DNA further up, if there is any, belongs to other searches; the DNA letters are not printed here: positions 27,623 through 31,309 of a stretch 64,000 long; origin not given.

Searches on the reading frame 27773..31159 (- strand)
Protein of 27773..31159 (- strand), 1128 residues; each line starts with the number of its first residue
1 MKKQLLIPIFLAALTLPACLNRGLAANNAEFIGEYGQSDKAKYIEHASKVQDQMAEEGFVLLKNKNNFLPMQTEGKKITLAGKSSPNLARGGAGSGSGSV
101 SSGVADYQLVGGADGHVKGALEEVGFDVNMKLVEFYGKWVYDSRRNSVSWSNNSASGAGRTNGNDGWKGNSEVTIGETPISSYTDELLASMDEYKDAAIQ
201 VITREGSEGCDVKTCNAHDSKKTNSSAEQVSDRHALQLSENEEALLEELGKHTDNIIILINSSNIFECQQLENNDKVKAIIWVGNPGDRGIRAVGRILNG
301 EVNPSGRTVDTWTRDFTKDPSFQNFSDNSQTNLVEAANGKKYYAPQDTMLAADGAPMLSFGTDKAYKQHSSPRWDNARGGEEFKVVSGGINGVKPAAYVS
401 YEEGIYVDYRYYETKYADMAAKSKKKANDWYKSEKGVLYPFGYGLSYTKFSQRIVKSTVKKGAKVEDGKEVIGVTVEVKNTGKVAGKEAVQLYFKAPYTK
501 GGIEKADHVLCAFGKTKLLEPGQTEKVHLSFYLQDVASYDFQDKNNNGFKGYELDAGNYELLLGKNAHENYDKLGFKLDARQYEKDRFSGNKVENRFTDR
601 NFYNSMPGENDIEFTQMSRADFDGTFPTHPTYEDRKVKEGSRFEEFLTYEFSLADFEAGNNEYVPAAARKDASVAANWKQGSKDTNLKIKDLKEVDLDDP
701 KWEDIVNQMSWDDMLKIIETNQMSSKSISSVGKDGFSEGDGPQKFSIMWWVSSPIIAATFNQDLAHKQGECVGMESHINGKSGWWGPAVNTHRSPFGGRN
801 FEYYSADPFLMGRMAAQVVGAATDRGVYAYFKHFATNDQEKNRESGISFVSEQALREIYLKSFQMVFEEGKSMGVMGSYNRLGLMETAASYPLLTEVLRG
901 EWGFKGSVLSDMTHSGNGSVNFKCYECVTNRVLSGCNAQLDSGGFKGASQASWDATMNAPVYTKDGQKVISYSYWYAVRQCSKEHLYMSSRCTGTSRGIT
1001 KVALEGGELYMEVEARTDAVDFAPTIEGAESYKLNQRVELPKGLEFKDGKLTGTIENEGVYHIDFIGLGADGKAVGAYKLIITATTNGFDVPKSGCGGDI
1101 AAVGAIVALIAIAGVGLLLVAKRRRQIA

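Call 19: search_protein_families(library=pfam, proteins=[window:27773-31159:-], max_evalue=0.001)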
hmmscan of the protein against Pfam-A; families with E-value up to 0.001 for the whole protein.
window:27773-31159:- (1128 aa): 3 families
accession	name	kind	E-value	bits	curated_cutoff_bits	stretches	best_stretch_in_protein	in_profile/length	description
PF01915.27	Glyco_hydro_3_C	-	5.8e-27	95.4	31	1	60-346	2-172/200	Glycosyl hydrolase family 3 C-terminal domain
PF00933.27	Glyco_hydro_3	-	2.6e-20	73.5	27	1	756-940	91-280/316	Glycosyl hydrolase family 3 N terminal domain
PF14310.12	Fn3-like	-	2.4e-08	34.4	25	1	488-566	1-70/71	Fibronectin type III-like domain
